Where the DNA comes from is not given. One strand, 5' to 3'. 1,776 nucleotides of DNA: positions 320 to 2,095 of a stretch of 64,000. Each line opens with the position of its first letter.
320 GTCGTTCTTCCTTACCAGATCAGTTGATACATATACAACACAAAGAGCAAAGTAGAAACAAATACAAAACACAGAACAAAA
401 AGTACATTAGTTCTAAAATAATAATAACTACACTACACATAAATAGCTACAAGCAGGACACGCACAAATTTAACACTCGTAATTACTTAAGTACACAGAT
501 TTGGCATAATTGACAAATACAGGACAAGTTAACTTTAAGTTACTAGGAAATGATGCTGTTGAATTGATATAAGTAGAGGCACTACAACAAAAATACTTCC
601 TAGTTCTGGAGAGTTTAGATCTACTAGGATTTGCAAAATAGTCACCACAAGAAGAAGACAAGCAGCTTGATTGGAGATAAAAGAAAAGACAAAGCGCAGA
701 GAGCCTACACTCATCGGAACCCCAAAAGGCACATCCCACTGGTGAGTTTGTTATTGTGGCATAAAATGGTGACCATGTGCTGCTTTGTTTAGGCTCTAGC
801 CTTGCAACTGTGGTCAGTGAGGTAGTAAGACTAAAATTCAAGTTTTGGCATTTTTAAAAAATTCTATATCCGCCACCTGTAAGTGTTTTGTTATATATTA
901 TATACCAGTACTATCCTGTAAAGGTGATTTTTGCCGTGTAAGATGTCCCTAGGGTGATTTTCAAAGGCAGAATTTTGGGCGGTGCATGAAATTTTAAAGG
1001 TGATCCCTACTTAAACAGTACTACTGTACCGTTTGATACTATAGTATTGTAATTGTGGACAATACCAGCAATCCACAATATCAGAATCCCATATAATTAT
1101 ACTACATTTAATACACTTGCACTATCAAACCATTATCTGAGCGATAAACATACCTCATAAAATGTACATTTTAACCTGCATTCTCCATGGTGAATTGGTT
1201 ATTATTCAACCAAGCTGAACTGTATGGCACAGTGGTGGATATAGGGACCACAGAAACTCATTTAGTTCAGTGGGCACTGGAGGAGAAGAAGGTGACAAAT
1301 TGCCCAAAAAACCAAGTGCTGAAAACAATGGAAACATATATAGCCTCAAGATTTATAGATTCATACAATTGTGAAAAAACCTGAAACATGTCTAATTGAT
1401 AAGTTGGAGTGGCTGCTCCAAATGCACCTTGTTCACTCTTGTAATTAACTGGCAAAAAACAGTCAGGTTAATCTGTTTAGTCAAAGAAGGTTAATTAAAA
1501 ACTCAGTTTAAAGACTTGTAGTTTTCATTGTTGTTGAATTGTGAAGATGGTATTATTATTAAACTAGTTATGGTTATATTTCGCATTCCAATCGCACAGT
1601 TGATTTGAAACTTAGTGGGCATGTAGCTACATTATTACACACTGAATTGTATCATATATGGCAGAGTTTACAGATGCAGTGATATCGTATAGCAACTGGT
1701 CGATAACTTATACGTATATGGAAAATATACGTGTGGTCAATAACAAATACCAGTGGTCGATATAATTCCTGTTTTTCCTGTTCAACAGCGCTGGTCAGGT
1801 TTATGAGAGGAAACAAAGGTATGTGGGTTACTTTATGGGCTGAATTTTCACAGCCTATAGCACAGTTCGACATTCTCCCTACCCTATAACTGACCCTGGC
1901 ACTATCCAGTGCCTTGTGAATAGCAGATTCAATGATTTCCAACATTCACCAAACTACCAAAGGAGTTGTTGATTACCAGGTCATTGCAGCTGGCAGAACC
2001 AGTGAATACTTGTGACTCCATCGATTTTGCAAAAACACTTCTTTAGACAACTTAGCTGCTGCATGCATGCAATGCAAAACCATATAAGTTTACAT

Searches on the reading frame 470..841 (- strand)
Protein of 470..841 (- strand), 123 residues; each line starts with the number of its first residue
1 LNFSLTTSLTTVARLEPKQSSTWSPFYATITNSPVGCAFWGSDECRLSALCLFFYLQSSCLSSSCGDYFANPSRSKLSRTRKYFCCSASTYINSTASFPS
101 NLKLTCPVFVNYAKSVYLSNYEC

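Call 74: list_cluster_members(proteins=[window:470-841:-, window:1187-1384:+, window:1267-1455:-, window:3108-3326:-, window:3382-3585:-, window:3957-4223:+, window:4280-4471:+, window:4726-4941:-, window:5201-5434:+, window:1981-2157:-])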
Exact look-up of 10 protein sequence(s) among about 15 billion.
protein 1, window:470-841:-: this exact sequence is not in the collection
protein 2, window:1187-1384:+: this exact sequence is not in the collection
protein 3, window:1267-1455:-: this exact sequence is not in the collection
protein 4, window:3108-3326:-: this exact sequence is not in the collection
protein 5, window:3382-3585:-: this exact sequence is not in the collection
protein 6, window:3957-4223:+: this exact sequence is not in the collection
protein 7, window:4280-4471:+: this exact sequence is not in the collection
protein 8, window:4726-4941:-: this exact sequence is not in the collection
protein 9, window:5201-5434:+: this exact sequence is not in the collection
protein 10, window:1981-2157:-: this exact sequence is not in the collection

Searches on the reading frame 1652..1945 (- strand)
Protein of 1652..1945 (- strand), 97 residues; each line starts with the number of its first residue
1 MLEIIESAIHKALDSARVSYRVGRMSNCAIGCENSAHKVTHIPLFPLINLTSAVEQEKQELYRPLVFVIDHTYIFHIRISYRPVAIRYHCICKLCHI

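Call 44: find_encoding_contigs(protein=window:1652-1945:-, flank=10000, max_places=4)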
Protein window:1652-1945:- (97 aa): no gene with exactly this product is on record in the collection.
